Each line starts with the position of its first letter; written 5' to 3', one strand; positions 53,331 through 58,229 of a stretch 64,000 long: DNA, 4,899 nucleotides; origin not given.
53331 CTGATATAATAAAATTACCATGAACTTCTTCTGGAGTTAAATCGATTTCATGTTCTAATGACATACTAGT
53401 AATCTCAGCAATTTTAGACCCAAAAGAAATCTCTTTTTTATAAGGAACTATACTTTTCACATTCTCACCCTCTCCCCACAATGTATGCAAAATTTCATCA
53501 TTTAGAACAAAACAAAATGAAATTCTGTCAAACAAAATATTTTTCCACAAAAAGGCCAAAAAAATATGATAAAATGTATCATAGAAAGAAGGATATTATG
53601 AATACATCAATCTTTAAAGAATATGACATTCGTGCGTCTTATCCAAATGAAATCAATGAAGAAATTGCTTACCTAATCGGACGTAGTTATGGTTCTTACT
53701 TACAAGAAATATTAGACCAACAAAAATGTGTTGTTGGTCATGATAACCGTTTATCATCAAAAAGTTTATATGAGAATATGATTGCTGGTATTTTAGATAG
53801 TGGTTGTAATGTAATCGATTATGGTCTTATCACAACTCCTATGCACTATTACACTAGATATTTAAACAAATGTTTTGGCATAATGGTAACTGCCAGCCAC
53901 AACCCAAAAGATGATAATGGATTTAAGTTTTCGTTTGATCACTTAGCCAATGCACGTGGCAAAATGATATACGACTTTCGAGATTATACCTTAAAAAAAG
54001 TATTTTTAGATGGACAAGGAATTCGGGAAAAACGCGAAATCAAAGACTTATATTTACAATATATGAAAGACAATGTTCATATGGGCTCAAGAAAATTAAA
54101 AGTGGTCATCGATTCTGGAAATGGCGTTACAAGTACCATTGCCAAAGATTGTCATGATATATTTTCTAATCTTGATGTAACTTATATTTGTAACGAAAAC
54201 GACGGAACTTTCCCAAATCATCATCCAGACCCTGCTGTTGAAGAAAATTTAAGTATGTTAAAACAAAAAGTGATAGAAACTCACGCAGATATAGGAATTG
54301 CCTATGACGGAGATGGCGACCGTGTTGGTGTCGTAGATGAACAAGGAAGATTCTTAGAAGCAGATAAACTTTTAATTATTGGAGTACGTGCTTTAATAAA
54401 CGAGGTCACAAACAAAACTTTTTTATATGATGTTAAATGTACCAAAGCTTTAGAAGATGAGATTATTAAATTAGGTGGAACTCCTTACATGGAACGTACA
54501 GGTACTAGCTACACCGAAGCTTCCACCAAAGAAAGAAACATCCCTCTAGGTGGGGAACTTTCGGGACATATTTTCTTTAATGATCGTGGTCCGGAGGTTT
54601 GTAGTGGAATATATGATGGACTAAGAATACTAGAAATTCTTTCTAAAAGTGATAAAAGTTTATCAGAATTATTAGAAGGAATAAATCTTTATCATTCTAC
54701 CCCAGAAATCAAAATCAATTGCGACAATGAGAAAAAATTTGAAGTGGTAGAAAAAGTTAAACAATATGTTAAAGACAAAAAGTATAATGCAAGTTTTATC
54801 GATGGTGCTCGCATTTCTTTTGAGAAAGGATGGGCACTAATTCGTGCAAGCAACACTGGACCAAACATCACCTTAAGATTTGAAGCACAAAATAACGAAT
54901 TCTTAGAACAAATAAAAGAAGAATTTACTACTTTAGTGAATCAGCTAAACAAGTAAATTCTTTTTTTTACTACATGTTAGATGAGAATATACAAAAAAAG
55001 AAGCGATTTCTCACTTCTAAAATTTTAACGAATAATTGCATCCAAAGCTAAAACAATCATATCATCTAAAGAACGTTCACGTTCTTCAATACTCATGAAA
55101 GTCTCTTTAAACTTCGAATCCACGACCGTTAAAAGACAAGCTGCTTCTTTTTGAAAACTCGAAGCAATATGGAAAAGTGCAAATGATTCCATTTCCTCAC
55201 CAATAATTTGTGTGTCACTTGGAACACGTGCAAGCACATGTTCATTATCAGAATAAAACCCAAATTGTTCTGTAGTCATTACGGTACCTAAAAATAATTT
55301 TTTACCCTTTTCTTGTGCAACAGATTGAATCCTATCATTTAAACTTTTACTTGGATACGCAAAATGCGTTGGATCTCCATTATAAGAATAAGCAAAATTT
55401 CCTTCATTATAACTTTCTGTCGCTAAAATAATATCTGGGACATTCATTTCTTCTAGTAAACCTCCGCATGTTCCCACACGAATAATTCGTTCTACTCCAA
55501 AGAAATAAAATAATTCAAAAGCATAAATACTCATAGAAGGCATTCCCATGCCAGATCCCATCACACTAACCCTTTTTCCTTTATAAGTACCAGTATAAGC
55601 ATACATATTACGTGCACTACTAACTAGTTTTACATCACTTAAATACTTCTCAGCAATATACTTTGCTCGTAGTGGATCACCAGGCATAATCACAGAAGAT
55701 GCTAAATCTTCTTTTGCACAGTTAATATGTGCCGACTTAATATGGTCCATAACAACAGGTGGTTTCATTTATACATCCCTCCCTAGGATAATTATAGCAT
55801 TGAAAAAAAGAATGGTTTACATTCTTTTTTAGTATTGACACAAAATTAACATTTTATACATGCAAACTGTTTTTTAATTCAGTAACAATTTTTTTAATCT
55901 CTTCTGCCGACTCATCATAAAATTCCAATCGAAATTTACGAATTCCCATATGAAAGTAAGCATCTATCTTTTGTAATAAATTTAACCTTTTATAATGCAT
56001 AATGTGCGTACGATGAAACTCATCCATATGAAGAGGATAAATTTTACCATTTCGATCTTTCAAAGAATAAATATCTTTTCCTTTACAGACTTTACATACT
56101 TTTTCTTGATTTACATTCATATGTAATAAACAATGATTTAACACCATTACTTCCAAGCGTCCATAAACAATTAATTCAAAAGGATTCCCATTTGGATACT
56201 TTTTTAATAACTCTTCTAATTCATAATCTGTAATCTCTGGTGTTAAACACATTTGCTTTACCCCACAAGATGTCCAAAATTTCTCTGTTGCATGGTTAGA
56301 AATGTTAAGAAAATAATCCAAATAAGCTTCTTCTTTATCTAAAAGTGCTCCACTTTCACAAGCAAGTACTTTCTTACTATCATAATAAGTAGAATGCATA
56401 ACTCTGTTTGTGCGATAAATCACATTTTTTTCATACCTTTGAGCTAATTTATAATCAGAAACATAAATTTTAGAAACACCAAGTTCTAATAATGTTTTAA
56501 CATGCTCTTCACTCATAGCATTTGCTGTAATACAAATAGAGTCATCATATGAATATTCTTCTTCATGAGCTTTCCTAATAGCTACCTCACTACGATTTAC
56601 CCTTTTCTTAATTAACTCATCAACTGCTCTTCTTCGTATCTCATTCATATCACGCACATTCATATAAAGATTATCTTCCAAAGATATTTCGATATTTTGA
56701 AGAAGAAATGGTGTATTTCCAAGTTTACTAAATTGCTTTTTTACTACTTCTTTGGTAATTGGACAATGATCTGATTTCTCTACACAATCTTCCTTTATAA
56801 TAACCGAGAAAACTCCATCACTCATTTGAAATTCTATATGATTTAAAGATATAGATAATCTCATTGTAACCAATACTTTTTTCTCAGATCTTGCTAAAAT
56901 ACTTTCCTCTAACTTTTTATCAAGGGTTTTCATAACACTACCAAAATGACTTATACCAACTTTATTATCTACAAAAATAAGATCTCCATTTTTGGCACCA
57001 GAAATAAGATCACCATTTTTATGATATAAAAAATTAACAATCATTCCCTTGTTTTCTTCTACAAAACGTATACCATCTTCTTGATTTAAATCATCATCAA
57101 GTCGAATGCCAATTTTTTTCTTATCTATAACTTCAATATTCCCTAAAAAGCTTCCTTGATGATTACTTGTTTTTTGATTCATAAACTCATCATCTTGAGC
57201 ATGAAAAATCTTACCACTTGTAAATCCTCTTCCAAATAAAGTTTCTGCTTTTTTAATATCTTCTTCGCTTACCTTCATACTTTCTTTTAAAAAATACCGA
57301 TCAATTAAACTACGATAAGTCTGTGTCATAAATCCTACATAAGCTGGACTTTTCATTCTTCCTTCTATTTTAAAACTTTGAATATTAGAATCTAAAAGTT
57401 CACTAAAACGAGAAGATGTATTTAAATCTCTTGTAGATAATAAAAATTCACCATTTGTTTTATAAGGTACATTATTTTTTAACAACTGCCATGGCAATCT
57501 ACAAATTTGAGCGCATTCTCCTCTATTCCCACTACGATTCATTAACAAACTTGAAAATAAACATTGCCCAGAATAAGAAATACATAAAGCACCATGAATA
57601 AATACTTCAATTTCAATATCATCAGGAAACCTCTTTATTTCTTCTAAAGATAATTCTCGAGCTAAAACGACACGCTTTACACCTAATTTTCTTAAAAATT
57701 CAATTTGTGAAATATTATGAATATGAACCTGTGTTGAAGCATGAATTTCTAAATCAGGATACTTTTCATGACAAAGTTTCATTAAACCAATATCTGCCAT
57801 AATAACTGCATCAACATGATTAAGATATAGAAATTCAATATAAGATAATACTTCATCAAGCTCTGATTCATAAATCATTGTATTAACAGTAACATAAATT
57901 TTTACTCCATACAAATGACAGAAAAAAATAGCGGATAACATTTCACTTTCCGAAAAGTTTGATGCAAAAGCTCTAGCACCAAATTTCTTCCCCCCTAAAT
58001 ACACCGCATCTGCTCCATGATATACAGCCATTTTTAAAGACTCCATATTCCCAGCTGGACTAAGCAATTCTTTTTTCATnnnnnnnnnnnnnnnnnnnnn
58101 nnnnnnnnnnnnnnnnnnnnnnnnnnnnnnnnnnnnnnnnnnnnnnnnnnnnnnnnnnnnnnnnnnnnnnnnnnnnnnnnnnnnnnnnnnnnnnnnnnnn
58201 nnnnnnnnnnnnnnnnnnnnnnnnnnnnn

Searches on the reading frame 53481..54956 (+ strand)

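Call 77: search_protein_families(library=pfam, proteins=[window:53481-54956:+], max_evalue=0.00001)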
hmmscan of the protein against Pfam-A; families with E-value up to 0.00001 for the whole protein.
window:53481-54956:+ (491 aa): 4 families
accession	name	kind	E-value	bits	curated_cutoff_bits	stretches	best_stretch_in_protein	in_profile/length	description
PF02878.22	PGM_PMM_I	-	1.8e-30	105.8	22.5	1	44-151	3-112/138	Phosphoglucomutase/phosphomannomutase, alpha/beta/alpha domain I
PF02879.22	PGM_PMM_II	-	3.2e-21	76.2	29.3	1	191-289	3-103/103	Phosphoglucomutase/phosphomannomutase, alpha/beta/alpha domain II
PF02880.22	PGM_PMM_III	-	6.7e-17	62.1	20.7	1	294-400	2-111/115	Phosphoglucomutase/phosphomannomutase, alpha/beta/alpha domain III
PF00408.26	PGM_PMM_IV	-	1.5e-12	47.8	23.1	1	409-483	1-66/68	Phosphoglucomutase/phosphomannomutase, C-terminal domain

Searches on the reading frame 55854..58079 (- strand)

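Call 77: search_protein_families(library=pfam, proteins=[window:55854-58079:-], max_evalue=0.00001)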
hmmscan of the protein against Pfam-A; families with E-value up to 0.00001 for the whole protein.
window:55854-58079:- (741 aa): 2 families
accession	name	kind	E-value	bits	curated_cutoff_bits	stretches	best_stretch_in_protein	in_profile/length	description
PF01136.24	Peptidase_U32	-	2.1e-91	305.8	22.4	2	74-295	1-231/233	Peptidase family U32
PF12392.13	DUF3656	-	3.9e-19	69.8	22.1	1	382-493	1-108/109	Collagenase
